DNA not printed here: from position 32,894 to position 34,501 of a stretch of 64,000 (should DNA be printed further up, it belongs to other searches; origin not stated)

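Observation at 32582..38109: TPR-tailed GT-C-like polytopic membrane protein immediately upstream of the 1205-aa S-layer-like gene: candidate O-oligosaccharyltransferase and substrate pair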

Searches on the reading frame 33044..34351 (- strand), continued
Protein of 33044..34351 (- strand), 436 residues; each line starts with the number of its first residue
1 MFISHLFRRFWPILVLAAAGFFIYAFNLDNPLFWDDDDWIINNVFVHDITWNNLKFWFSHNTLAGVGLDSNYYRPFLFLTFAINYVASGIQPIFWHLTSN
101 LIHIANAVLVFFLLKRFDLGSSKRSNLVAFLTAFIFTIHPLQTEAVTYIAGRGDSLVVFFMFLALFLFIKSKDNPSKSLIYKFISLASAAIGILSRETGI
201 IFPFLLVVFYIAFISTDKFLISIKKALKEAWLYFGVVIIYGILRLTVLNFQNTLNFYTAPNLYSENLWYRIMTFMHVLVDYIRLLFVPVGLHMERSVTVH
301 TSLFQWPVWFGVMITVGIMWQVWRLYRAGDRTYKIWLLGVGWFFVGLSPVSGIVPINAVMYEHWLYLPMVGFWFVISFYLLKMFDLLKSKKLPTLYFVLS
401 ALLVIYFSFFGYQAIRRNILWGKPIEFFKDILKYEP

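Call 43: find_related_loci(query=A2, collection=genome_contigs, flank=10000)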
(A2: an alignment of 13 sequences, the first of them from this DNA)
Query A2 (424 aa) in genome_contigs; peptide patterns used: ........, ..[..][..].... (x = any residue, [..] = any of these).
102 stretches matched a pattern; 57 encode a relative of the query (tblastn E <= 1e-3); 56 distinct loci.
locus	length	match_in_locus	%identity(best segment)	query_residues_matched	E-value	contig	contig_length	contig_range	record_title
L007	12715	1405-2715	73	1-424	0e+0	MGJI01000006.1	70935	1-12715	MAG: Candidatus Yanofskybacteria bacterium RIFCSPHIGHO2_01_FULL_44_17 rifcsphigho2_01_scaffold_1693, whole genome shotgu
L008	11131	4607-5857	75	1-424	0e+0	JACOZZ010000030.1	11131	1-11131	MAG: Candidatus Yanofskybacteria bacterium isolate NC_groundwater_218_Ag_S-0.1um_43_10 S4_GD2017_2_S1_scaffold_4369, who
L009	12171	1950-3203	73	1-424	0e+0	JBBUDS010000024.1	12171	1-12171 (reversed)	MAG: Patescibacteria group bacterium isolate H41-bin092_1 H41_bin092_1_000000000024, whole genome shotgun sequence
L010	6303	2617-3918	68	19-424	0e+0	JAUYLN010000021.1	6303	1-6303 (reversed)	MAG: bacterium isolate C24_metabat.bin.36 C24_k141_475146, whole genome shotgun sequence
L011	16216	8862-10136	63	13-423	1e-168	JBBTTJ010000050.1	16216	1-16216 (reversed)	MAG: Patescibacteria group bacterium isolate H14-bin022_1 H14_bin022_1_000000000050, whole genome shotgun sequence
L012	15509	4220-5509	60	2-424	4e-168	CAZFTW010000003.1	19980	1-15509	MAG TPA_asm: uncultured Candidatus Saccharibacteria bacterium isolate binchicken_co227_337 genome assembly, contig: NODE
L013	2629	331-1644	61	2-424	6e-176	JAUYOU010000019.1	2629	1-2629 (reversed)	MAG: bacterium isolate C4_maxbin.104 C4_k141_197599, whole genome shotgun sequence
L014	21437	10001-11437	57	12-424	7e-161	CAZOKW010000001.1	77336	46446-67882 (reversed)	MAG TPA_asm: uncultured Candidatus Saccharibacteria bacterium isolate SRP178908_co1_360 genome assembly, contig: NODE_15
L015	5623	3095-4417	57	13-424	8e-161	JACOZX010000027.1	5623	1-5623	MAG: Candidatus Yanofskybacteria bacterium isolate NC_groundwater_216_Ag_S-0.1um_42_16 S4_GD2017_2_S1_scaffold_10657, wh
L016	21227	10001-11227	63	12-424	1e-158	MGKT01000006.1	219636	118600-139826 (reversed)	MAG: Candidatus Yanofskybacteria bacterium RIFCSPLOWO2_02_FULL_44_18 rifcsplowo2_02_scaffold_60, whole genome shotgun se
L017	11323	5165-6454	58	6-423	7e-159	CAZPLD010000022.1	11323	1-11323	MAG TPA_asm: uncultured Candidatus Saccharibacteria bacterium isolate binchicken_co227_99 genome assembly, contig: NODE_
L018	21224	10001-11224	61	13-423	2e-156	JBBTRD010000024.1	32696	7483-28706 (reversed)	MAG: Patescibacteria group bacterium isolate H41-bin020_1 H41_bin020_1_000000000024, whole genome shotgun sequence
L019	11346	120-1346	58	12-424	2e-155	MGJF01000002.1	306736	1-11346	MAG: Candidatus Yanofskybacteria bacterium RIFCSPHIGHO2_01_FULL_43_32 rifcsphigho2_01_scaffold_161, whole genome shotgun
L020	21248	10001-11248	59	6-423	3e-155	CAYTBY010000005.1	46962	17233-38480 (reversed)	MAG TPA_asm: uncultured Candidatus Saccharibacteria bacterium isolate SRP178908_co1_2 genome assembly, contig: NODE_393_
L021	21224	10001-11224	61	12-423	5e-155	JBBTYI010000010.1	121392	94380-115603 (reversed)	MAG: Patescibacteria group bacterium isolate H43-bin026_1 H43_bin026_1_000000000010, whole genome shotgun sequence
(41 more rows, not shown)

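Call 58: search_protein_families(library=pfam, proteins=[L006:11995-13857:+, L005:11745-13508:+, L004:11764-13533:+, L004:8038-10008:+, L006:8443-10053:+, L005:14907-17153:+, L006:16570-18156:+], max_evalue=0.01)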
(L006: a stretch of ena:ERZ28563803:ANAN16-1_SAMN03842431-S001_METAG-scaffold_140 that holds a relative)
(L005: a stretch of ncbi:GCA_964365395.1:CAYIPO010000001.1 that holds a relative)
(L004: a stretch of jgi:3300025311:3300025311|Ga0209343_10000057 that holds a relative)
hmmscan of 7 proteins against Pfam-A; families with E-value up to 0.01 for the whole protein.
L006:11995-13857:+ (620 aa): 19 families
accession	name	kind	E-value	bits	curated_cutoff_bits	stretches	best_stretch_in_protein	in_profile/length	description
PF14559.12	TPR_19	-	4.6e-18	65.7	25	2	416-477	3-64/68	Tetratricopeptide repeat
PF13432.12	TPR_16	-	2e-14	54.2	32.7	1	488-537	13-62/65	Tetratricopeptide repeat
PF07719.23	TPR_2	-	4.5e-14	51.8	27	1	508-537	3-32/34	Tetratricopeptide repeat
PF13428.12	TPR_14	-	2e-09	37.6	23.5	0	412-446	9-43/44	Tetratricopeptide repeat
PF13424.12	TPR_12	-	6.8e-09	36.2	30.1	0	502-536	41-75/77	Tetratricopeptide repeat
PF08409.16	TMTC_DUF1736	-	7.1e-09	35.9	27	1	264-328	10-75/75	Protein O-mannosyl-transferase TMTC, DUF1736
PF00515.34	TPR_1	-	7.3e-08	32.4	27.8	1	507-537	2-32/34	Tetratricopeptide repeat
PF13174.12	TPR_6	-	4.4e-07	30.6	26.3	0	508-537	2-31/33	Tetratricopeptide repeat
PF13181.12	TPR_8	-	8.7e-07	29.1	25.7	0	508-537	3-32/34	Tetratricopeptide repeat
PF12895.13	ANAPC3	-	8.8e-06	26.4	27.2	0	499-563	16-80/82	Anaphase-promoting complex, cyclosome, subunit 3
PF24575.1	TPR_Slam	-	0.0001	23.1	35.2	0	417-461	60-104/104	Surface lipoprotein assembly modifier, N-terminal TPR repeats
PF13414.12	TPR_11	-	0.00054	20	26.8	1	486-520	8-42/42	TPR repeat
PF13431.12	TPR_17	-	0.00072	20.1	24.4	1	496-525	3-32/34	Tetratricopeptide repeat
PF07721.20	TPR_4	-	0.0043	18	27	0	508-525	3-20/26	Tetratricopeptide repeat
PF09976.15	TPR_21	-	0.0046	17.1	25.5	0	397-463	72-138/193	Tetratricopeptide repeat-like domain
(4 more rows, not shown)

L005:11745-13508:+ (587 aa): 18 families
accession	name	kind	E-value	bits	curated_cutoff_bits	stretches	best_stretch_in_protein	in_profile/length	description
PF14559.12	TPR_19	-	1.8e-16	60.7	25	2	453-493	4-44/68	Tetratricopeptide repeat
PF13424.12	TPR_12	-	6.7e-12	45.9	30.1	1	442-504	5-75/77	Tetratricopeptide repeat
PF00515.34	TPR_1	-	8.9e-11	41.6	27.8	2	476-502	3-29/34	Tetratricopeptide repeat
PF07719.23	TPR_2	-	9.7e-11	41.4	27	1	444-472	5-33/34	Tetratricopeptide repeat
PF13432.12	TPR_16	-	3.7e-10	40.5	32.7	1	459-501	16-58/65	Tetratricopeptide repeat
PF13428.12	TPR_14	-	2.3e-07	31.2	23.5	0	546-579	6-39/44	Tetratricopeptide repeat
PF13181.12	TPR_8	-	3.5e-07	30.3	25.7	1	476-502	3-29/34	Tetratricopeptide repeat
PF13431.12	TPR_17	-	1.1e-06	28.9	24.4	1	463-493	2-32/34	Tetratricopeptide repeat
PF08409.16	TMTC_DUF1736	-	1.1e-06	28.9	27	1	229-277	10-59/75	Protein O-mannosyl-transferase TMTC, DUF1736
PF12895.13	ANAPC3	-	4.2e-06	27.4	27.2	0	510-567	26-82/82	Anaphase-promoting complex, cyclosome, subunit 3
PF13414.12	TPR_11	-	3.3e-05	23.9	26.8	1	461-488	15-42/42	TPR repeat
PF25063.1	ARM_TT21_C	-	6.8e-05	23.3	35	1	412-493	101-183/209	Tetratricopeptide repeat protein 21 C-terminal ARM domain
PF24575.1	TPR_Slam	-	0.00033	21.5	35.2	1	416-497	22-104/104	Surface lipoprotein assembly modifier, N-terminal TPR repeats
PF13176.12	TPR_7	-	0.0012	19.3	27.9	0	477-493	2-18/36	Tetratricopeptide repeat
PF13374.12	TPR_10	-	0.002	18.5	27.5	0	475-504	3-32/42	Tetratricopeptide repeat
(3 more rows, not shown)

L004:11764-13533:+ (589 aa): 20 families
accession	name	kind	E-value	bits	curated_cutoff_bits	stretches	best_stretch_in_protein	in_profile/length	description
PF14559.12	TPR_19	-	1.1e-22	80.6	25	2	454-510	4-60/68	Tetratricopeptide repeat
PF07719.23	TPR_2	-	2.1e-15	56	27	2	443-473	3-33/34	Tetratricopeptide repeat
PF13424.12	TPR_12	-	1.9e-13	50.8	30.1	2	443-505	5-75/77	Tetratricopeptide repeat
PF00515.34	TPR_1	-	6.5e-12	45.2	27.8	1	476-506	2-32/34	Tetratricopeptide repeat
PF13428.12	TPR_14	-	9.5e-11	41.7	23.5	0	409-448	3-42/44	Tetratricopeptide repeat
PF13431.12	TPR_17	-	2.1e-10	40.4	24.4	1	464-494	2-32/34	Tetratricopeptide repeat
PF13432.12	TPR_16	-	1.3e-08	35.5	32.7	1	449-506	5-62/65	Tetratricopeptide repeat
PF13181.12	TPR_8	-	2.4e-08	33.9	25.7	1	477-506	3-32/34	Tetratricopeptide repeat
PF08409.16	TMTC_DUF1736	-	3.7e-08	33.7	27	1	233-296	10-74/75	Protein O-mannosyl-transferase TMTC, DUF1736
PF12895.13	ANAPC3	-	1.5e-07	32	27.2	0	378-430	29-79/82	Anaphase-promoting complex, cyclosome, subunit 3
PF24575.1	TPR_Slam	-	7.7e-07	29.9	35.2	1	448-495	54-101/104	Surface lipoprotein assembly modifier, N-terminal TPR repeats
PF13414.12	TPR_11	-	1.5e-06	28.2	26.8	1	455-489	8-42/42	TPR repeat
PF13176.12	TPR_7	-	1.5e-06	28.2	27.9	0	478-502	2-26/36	Tetratricopeptide repeat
PF07721.20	TPR_4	-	6.6e-06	26.7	27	0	477-496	3-22/26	Tetratricopeptide repeat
PF13174.12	TPR_6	-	1.4e-05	25.9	26.3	0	480-506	5-31/33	Tetratricopeptide repeat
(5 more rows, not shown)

L004:8038-10008:+ (656 aa): 6 families
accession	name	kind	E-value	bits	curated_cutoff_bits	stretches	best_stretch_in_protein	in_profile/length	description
PF07719.23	TPR_2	-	6.9e-06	26.2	27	1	611-643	2-34/34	Tetratricopeptide repeat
PF13181.12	TPR_8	-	2.6e-05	24.5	25.7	1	611-641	2-32/34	Tetratricopeptide repeat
PF13414.12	TPR_11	-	0.00021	21.3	26.8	0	564-584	19-39/42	TPR repeat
PF00515.34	TPR_1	-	0.00026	21.1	27.8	1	611-642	2-33/34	Tetratricopeptide repeat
PF13428.12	TPR_14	-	0.00028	21.7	23.5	1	613-651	4-42/44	Tetratricopeptide repeat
PF13431.12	TPR_17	-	0.003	18.2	24.4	0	600-630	3-33/34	Tetratricopeptide repeat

L006:8443-10053:+ (536 aa): 0 families

L005:14907-17153:+ (748 aa): 22 families
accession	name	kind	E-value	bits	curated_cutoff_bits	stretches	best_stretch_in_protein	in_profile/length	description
PF13181.12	TPR_8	-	2.9e-20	71.1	25.7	2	597-628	2-33/34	Tetratricopeptide repeat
PF00515.34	TPR_1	-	5.7e-18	64.3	27.8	2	597-628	2-33/34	Tetratricopeptide repeat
PF07719.23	TPR_2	-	2.4e-17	62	27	2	598-628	3-33/34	Tetratricopeptide repeat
PF04932.20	Wzy_C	-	7.9e-17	61.9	31.7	1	207-369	1-149/149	O-Antigen ligase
PF13431.12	TPR_17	-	1.6e-13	50.2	24.4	2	689-720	2-33/34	Tetratricopeptide repeat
PF13428.12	TPR_14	-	2e-13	50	23.5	0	598-631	3-36/44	Tetratricopeptide repeat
PF13414.12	TPR_11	-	5.8e-13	48.7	26.8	1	604-642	2-40/42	TPR repeat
PF14559.12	TPR_19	-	1.1e-12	48.5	25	2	678-740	3-64/68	Tetratricopeptide repeat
PF13432.12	TPR_16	-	8.7e-12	45.7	32.7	1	671-728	2-59/65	Tetratricopeptide repeat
PF13176.12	TPR_7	-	2.5e-08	33.8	27.9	0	600-628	3-33/36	Tetratricopeptide repeat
PF13371.12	TPR_9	-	1.5e-07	31.7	35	0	578-628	11-61/73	Tetratricopeptide repeat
PF12895.13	ANAPC3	-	2e-07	31.6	27.2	1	581-636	8-61/82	Anaphase-promoting complex, cyclosome, subunit 3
PF13424.12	TPR_12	-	2.8e-07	31.1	30.1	2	580-625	21-74/77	Tetratricopeptide repeat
PF13174.12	TPR_6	-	2.5e-06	28.2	26.3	0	599-628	3-32/33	Tetratricopeptide repeat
PF12569.14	NatA_aux_su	-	3.1e-05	23.5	33.3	0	675-717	47-85/515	N-terminal acetyltransferase A, auxiliary subunit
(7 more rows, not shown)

L006:16570-18156:+ (528 aa): 2 families
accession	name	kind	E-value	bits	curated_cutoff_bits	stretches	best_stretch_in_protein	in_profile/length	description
PF13231.12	PMT_2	-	1.4e-13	51.8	26.1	1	109-219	25-136/160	Dolichyl-phosphate-mannose-protein mannosyltransferase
PF02366.24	PMT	-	1.7e-08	34.8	22.7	1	54-249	44-237/245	Dolichyl-phosphate-mannose-protein mannosyltransferase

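Call 84: search_protein_representatives(alignment_id=A2)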
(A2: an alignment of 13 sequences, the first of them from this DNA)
Query: 13 sequences, 418 profile positions. Proteins with E-value up to 0.001 (for the whole library): 88756; up to 1e-10: 56594; up to 1e-30: 4851. The best 150 are listed.
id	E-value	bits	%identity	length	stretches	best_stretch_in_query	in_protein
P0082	2.3e-193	659.5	-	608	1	3-417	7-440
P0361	5.9e-148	509.9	-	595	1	5-418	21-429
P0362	2.4e-146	504.6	-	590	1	5-418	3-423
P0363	6.2e-146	503.2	-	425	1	5-413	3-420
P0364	1.7e-143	495.2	-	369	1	4-324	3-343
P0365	3.4e-141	487.6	-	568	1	4-417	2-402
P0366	2.5e-139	481.5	-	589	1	7-418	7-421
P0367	5.8e-137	473.7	-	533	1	119-418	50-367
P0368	1.6e-132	459.0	-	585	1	5-417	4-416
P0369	1.0e-125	436.6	-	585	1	4-417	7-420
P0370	2.8e-120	418.7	-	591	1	6-417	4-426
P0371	1.4e-118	413.1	-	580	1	5-418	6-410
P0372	3.7e-118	411.7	-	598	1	8-418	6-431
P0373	1.0e-111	390.5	-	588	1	13-418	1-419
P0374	2.8e-103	362.7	-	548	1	5-417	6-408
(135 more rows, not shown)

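Call 86: search_protein_families(library=pfam, alignment_id=A5, max_evalue=0.001)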
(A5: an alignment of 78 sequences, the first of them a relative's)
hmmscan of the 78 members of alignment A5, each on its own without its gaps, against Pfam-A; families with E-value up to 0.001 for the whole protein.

A. member 1, P0383 (605 aa): 15 families
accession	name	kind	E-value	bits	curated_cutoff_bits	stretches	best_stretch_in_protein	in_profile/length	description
PF07719.23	TPR_2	-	7.1e-22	76.1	27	2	487-516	4-33/34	Tetratricopeptide repeat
PF00515.34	TPR_1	-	1.5e-21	75.6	27.8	2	451-480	2-31/34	Tetratricopeptide repeat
PF13181.12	TPR_8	-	6.9e-21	73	25.7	2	451-480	2-31/34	Tetratricopeptide repeat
PF13424.12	TPR_12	-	3.8e-18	65.9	30.1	3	450-514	3-75/77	Tetratricopeptide repeat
PF13414.12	TPR_11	-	5.7e-18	64.8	26.8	1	463-495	7-39/42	TPR repeat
PF13431.12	TPR_17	-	8.1e-14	51.1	24.4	1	473-504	2-33/34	Tetratricopeptide repeat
PF14559.12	TPR_19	-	2.5e-13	50.6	25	2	464-510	5-51/68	Tetratricopeptide repeat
PF13374.12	TPR_10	-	6.1e-12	45.6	27.5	0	488-513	6-31/42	Tetratricopeptide repeat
PF13176.12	TPR_7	-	2.4e-10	40.1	27.9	0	487-509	2-24/36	Tetratricopeptide repeat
PF13428.12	TPR_14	-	1.7e-09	37.9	23.5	0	486-516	3-33/44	Tetratricopeptide repeat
PF13432.12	TPR_16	-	3.3e-08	34.2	32.7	0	527-575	6-54/65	Tetratricopeptide repeat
PF13371.12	TPR_9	-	7.2e-08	32.8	35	0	529-587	6-64/73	Tetratricopeptide repeat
PF12895.13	ANAPC3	-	3.7e-06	27.5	27.2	0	464-540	3-78/82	Anaphase-promoting complex, cyclosome, subunit 3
PF13174.12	TPR_6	-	0.00063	20.7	26.3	0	489-511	5-27/33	Tetratricopeptide repeat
PF23914.1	TPR_CcmH_CycH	-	0.00068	19.9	42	0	490-587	56-156/158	Cytochrome c-type biogenesis protein H TPR domain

B. families by the number of members that match (of 78 scanned): 58 families (the first 25 are shown)
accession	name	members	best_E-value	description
PF00515.34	TPR_1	78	2.4e-71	Tetratricopeptide repeat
PF07719.23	TPR_2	78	3.9e-64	Tetratricopeptide repeat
PF13181.12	TPR_8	78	5.9e-63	Tetratricopeptide repeat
PF13431.12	TPR_17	75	2.3e-59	Tetratricopeptide repeat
PF13424.12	TPR_12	75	1e-44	Tetratricopeptide repeat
PF13414.12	TPR_11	74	1.9e-75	TPR repeat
PF14559.12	TPR_19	74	2.3e-40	Tetratricopeptide repeat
PF13428.12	TPR_14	74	3.3e-33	Tetratricopeptide repeat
PF13432.12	TPR_16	71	2.4e-43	Tetratricopeptide repeat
PF13176.12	TPR_7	67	5.5e-29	Tetratricopeptide repeat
PF13374.12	TPR_10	64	5.3e-30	Tetratricopeptide repeat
PF13174.12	TPR_6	46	5e-26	Tetratricopeptide repeat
PF23914.1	TPR_CcmH_CycH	38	5.3e-20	Cytochrome c-type biogenesis protein H TPR domain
PF13371.12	TPR_9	32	4.1e-17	Tetratricopeptide repeat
PF12895.13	ANAPC3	27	8.8e-13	Anaphase-promoting complex, cyclosome, subunit 3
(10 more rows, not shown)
